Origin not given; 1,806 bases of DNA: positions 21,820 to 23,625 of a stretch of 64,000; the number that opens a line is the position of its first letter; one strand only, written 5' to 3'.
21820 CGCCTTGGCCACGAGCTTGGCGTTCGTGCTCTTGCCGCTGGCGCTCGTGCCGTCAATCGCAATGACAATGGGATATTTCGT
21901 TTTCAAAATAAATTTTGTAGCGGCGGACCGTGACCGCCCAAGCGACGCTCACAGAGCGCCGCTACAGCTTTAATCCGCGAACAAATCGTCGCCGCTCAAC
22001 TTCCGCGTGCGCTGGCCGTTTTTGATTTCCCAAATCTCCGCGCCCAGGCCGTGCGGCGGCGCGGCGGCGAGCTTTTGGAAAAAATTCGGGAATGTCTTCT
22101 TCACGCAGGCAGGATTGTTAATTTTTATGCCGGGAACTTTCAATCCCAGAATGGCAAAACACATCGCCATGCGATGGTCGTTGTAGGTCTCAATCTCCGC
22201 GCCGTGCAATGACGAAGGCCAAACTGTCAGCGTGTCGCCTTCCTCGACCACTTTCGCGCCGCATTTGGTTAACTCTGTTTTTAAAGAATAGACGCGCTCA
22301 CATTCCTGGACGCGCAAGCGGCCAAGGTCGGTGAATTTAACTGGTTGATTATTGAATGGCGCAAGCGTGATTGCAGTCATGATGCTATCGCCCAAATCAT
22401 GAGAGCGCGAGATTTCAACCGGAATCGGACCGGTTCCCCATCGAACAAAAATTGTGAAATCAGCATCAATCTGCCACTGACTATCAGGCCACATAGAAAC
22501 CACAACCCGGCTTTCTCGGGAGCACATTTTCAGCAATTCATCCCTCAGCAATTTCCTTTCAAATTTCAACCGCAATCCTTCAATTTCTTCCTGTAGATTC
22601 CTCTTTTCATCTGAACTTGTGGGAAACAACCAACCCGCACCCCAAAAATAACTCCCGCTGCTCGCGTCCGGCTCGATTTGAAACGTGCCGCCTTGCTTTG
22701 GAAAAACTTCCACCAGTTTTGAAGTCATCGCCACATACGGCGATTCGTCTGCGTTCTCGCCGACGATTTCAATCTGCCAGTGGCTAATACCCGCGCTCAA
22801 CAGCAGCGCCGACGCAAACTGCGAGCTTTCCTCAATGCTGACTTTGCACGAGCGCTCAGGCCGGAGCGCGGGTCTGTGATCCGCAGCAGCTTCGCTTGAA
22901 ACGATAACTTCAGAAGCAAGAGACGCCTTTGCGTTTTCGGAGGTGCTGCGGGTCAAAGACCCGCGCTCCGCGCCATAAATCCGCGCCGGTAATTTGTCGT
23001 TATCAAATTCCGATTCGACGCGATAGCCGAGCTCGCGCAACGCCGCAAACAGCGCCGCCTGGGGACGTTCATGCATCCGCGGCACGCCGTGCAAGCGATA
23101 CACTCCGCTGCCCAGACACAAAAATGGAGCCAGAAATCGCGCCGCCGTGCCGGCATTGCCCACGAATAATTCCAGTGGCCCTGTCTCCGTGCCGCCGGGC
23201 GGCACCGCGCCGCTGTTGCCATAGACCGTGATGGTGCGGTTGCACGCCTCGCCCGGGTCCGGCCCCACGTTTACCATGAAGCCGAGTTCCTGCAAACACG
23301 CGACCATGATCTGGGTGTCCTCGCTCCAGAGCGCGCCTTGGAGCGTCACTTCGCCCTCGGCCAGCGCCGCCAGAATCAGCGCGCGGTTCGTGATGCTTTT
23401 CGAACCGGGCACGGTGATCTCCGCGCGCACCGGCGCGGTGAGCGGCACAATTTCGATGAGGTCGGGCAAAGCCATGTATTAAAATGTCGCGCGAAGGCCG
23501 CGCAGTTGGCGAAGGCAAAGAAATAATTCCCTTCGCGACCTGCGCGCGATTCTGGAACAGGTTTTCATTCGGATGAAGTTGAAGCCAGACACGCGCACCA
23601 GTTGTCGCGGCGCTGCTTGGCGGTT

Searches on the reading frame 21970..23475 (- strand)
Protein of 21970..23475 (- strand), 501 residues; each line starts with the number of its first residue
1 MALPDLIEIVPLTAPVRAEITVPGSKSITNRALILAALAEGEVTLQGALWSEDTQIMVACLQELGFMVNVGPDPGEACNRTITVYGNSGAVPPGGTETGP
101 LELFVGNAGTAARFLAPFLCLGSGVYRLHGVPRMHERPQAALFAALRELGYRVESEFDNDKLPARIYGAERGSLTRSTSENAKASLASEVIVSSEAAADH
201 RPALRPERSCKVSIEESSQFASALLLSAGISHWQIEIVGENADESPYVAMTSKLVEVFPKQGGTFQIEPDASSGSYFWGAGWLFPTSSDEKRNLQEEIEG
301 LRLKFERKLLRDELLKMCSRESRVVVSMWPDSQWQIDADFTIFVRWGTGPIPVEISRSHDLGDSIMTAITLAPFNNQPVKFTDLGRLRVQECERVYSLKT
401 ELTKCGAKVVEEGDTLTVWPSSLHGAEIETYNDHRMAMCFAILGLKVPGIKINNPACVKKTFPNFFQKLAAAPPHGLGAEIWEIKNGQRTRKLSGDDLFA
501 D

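Call 12: search_protein_families(library=pfam, proteins=[window:21970-23475:-], max_evalue=0.001)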
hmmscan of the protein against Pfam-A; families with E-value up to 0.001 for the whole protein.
window:21970-23475:- (501 aa): 1 family
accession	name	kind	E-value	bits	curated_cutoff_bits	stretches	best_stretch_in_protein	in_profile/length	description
PF00275.25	EPSP_synthase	-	2e-68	231.5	22.8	2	14-174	5-156/417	EPSP synthase (3-phosphoshikimate 1-carboxyvinyltransferase)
